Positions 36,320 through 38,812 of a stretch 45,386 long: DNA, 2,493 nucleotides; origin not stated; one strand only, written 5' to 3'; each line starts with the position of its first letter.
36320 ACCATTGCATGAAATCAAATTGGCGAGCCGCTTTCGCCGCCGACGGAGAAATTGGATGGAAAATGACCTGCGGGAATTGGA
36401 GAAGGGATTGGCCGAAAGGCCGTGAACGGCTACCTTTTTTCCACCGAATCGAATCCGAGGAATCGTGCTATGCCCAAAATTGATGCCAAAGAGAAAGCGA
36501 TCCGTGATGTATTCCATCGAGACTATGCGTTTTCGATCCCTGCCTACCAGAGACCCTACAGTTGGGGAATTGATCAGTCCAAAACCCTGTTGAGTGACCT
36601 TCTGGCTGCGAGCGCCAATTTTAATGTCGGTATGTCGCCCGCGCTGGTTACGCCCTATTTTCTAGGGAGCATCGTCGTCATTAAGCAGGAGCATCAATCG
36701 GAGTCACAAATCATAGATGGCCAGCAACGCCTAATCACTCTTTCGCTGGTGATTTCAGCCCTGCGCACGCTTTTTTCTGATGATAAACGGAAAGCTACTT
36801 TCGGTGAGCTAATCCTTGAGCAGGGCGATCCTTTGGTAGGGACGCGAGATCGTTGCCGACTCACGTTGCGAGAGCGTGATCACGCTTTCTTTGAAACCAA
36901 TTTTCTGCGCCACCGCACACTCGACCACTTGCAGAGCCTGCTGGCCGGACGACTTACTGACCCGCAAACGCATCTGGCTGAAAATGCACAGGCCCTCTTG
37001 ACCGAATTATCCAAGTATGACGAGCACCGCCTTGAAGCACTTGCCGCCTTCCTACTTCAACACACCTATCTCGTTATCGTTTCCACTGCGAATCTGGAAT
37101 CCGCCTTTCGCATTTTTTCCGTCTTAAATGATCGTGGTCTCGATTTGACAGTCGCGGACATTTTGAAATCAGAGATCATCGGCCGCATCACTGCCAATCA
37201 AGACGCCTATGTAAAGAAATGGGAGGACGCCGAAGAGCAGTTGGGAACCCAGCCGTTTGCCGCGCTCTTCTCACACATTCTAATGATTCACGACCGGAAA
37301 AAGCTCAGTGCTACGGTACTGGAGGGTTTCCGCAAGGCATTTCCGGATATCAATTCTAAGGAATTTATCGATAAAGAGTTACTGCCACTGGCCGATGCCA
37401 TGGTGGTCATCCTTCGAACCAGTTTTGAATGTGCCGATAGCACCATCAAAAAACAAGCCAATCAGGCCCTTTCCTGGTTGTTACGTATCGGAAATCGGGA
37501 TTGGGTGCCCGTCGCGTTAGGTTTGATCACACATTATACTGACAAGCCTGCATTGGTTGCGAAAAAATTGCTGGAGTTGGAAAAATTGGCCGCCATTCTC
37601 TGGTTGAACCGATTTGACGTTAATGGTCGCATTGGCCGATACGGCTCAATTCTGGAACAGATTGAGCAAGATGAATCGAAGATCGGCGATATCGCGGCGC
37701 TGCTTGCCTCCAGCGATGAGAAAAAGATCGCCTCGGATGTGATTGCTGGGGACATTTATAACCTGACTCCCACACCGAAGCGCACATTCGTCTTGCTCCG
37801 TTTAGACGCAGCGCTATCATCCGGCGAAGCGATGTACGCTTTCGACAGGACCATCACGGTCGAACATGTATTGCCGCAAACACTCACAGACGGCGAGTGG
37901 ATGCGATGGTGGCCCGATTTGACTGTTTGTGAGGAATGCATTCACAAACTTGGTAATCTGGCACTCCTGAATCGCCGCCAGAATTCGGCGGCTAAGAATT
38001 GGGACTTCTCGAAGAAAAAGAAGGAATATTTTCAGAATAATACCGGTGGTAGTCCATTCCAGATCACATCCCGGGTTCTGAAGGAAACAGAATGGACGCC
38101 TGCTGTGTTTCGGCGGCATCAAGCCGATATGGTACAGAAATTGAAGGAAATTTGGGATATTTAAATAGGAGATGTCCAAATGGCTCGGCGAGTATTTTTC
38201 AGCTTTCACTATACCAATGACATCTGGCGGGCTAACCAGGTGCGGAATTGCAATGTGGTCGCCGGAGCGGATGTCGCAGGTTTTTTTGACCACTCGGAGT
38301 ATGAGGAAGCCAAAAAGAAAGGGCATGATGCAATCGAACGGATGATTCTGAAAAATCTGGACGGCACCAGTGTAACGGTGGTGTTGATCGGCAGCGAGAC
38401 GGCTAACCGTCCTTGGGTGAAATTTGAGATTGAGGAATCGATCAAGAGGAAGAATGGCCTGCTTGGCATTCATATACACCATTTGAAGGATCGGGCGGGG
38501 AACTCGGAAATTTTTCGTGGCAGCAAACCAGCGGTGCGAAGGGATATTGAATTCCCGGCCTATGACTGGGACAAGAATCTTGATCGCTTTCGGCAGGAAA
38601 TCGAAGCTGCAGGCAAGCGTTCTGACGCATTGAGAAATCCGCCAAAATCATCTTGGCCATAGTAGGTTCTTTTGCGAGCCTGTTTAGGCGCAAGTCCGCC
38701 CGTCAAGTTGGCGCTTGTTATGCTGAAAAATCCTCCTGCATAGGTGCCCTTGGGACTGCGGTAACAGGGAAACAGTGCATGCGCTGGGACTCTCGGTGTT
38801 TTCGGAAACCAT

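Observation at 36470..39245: GmrSD-like nuclease + ThsB-like TIR + small 3-TM protein: a Thoeris-like module with no ThsA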

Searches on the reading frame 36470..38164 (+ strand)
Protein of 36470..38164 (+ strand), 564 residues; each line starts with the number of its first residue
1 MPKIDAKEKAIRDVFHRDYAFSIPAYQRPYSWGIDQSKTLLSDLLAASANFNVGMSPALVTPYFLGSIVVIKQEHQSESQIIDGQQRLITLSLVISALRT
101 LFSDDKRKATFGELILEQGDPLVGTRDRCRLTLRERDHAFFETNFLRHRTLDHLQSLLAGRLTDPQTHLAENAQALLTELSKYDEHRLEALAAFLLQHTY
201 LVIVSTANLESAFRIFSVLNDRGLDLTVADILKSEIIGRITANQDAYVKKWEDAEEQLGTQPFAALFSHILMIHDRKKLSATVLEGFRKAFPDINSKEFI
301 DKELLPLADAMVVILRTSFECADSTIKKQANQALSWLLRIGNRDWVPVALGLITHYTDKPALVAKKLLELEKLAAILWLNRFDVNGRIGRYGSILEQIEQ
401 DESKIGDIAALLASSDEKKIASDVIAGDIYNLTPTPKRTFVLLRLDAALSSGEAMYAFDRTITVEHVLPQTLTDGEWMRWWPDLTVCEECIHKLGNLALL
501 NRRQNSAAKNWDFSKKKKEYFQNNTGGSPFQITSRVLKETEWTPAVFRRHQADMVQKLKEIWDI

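Call 3: search_protein_families(library=pfam, proteins=[window:36470-38164:+], max_evalue=0.01)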
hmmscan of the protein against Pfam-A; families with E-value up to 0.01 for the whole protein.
window:36470-38164:+ (564 aa): 2 families
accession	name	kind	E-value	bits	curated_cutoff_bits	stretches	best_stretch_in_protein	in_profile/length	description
PF03235.19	GmrSD_N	-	1.9e-31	110.2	33.2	1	13-236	3-198/199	GmrSD restriction endonuclease, N-terminal domain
PF07510.16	GmrSD_C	-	3.7e-24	85.6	23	1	419-556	6-137/138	GmrSD restriction endonucleases, C-terminal domain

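Call 4: search_protein_families(library=padloc, proteins=[window:36470-38164:+], max_evalue=0.01)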
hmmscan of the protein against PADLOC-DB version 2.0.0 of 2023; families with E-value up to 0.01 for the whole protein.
window:36470-38164:+ (564 aa): 34 families (the best 25 are shown)
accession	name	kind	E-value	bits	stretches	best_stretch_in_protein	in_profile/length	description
PDLC02686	Orf5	-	7.3e-154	511.4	1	4-562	3-566/566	Orf5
PDLC04157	HEC-06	-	1.2e-60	203.7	1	3-563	6-556/558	-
PDLC02690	Orf5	-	3.1e-60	202.6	1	18-563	7-530/531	Orf5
PDLC04155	HEC-06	-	2.9e-59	199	1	3-563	4-559/562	-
PDLC02694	Orf5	-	2.5e-51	173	1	5-562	2-573/574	Orf5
PDLC04154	HEC-06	-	1.3e-50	170.7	2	4-275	7-285/569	-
PDLC02695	Orf5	-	5.9e-46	155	3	3-104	2-104/601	Orf5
PDLC02700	Orf5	-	6.5e-45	151.9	2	18-257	9-244/555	Orf5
PDLC02701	Orf5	-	1.1e-41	141.1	2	10-308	9-325/596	Orf5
PDLC02693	Orf5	-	2e-39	134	1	14-562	2-542/543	Orf5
PDLC02687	Orf5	-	1.1e-36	124.7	2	6-265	3-269/543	Orf5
PDLC02691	Orf5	-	4.5e-32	109.4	3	3-101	2-93/579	Orf5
PDLC02692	Orf5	-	6.2e-29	99.1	2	19-237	6-214/558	Orf5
PDLC02786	SspE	-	1.8e-25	87.4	2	14-108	17-115/766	SspE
PDLC02792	SspE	-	2.5e-24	83.6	3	6-104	8-116/771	SspE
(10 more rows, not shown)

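Call 7: search_protein_families(library=ncbifam, proteins=[window:36470-38164:+], max_evalue=0.01)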
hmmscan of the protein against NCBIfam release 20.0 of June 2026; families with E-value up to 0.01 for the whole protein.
window:36470-38164:+ (564 aa): 0 families

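Call 46: find_related_loci(query=window:36470-38164:+, collection=metagenome_contigs, flank=5000)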
Query window:36470-38164:+ (564 aa) in metagenome_contigs; peptide patterns used: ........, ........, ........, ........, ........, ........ (x = any residue, [..] = any of these).
177 stretches matched a pattern; 28 encode a relative of the query (tblastn E <= 1e-3); 28 distinct loci.
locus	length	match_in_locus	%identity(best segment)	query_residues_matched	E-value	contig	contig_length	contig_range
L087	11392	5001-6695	74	1-564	0e+0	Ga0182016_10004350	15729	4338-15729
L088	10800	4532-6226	74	1-564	0e+0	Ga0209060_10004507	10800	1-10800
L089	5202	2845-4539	73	1-564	0e+0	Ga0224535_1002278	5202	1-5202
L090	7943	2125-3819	74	1-564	0e+0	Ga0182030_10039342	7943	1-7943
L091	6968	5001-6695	74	1-564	0e+0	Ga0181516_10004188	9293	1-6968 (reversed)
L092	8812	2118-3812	73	1-564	0e+0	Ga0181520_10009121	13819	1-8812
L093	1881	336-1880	71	1-514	0e+0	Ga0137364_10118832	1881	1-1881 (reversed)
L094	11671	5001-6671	46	1-562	1e-144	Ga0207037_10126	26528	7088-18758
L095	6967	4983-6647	46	1-562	7e-145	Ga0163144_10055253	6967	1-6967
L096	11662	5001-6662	42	6-564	9e-128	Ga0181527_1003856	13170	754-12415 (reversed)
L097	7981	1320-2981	42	6-564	2e-127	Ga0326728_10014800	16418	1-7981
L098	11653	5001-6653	42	6-562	8e-120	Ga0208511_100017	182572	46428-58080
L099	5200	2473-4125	42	6-562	2e-120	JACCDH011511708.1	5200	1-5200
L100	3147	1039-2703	40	1-562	6e-120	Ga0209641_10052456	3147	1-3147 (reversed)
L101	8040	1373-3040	39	4-562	1e-112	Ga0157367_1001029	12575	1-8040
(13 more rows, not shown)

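Call 61: search_solved_structures(query=window:36470-38164:+, max_evalue=0.001)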
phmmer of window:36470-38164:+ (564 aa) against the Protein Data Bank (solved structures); distinct sequences matched with E-value up to 0.001: 5.
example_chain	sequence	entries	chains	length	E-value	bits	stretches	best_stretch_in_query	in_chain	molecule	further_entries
9jfl_B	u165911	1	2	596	2.5e-15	59.1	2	195-304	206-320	DUF262 domain-containing protein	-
20yv_A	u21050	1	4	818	9.5e-12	47.3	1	460-520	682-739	DUF262 domain-containing protein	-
20yw_A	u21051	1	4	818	5.5e-11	44.7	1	460-520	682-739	DUF262 domain-containing protein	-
6jiv_D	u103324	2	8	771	7.9e-09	37.6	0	20-99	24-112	SspE protein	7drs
7drr_D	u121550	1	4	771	5.2e-08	34.9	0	460-516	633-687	SspE protein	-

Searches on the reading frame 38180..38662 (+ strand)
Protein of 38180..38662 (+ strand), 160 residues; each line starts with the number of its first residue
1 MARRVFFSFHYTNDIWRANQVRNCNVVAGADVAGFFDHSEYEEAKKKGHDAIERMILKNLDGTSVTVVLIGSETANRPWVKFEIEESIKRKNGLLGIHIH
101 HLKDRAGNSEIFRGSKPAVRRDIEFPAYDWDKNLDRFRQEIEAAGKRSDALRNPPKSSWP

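Call 3: search_protein_families(library=pfam, proteins=[window:38180-38662:+], max_evalue=0.01)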
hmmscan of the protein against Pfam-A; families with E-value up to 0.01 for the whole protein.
window:38180-38662:+ (160 aa): 1 family
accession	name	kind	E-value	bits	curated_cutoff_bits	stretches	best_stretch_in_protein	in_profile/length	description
PF08937.16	ThsB_TIR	-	3.6e-24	85.5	21.2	1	6-103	1-99/100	Thoeris protein ThsB, TIR-like domain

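Call 4: search_protein_families(library=padloc, proteins=[window:38180-38662:+], max_evalue=0.01)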
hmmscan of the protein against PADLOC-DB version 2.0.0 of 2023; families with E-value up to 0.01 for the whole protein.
window:38180-38662:+ (160 aa): 7 families
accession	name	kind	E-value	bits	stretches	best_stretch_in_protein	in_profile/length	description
PDLC00431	ThsB1|ThsB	-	5.2e-52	174.5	1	1-144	1-156/162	TIR-like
PDLC04688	PDC-M50B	-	2.7e-47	159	1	1-117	1-117/162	-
PDLC00433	ThsB1|ThsB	-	6.4e-38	128.4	1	1-119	1-115/164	TIR-like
PDLC00418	ThsB1|ThsB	-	1.2e-08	33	1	3-104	5-105/155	TIR-like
PDLC00428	ThsB1|ThsB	-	0.00016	20.1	1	1-91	1-104/219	TIR-like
PDLC00429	ThsB1|ThsB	-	0.00035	18.7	1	15-100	25-103/167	TIR-like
PDLC00438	ThsB1|ThsB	-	0.00052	18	1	1-75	1-71/206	TIR-like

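Call 7: search_protein_families(library=ncbifam, proteins=[window:38180-38662:+], max_evalue=0.01)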
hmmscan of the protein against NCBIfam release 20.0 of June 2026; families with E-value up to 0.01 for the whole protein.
window:38180-38662:+ (160 aa): 0 families

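Call 60: search_solved_structures(query=window:38180-38662:+, max_evalue=0.001, show_alignments=1)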
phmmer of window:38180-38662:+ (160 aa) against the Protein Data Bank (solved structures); distinct sequences matched with E-value up to 0.001: 3.
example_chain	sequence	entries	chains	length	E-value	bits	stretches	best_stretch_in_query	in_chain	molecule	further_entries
9b7d_A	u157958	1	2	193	4.4e-26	95.3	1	1-110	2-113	Putative cyclic ADP-D-ribose synthase ThsB1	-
6lhy_A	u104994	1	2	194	4.4e-26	95.3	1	1-110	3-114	DUF1863 domain-containing protein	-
8wcf_A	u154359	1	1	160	3.9e-22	82.4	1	1-104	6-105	Molecular chaperone Tir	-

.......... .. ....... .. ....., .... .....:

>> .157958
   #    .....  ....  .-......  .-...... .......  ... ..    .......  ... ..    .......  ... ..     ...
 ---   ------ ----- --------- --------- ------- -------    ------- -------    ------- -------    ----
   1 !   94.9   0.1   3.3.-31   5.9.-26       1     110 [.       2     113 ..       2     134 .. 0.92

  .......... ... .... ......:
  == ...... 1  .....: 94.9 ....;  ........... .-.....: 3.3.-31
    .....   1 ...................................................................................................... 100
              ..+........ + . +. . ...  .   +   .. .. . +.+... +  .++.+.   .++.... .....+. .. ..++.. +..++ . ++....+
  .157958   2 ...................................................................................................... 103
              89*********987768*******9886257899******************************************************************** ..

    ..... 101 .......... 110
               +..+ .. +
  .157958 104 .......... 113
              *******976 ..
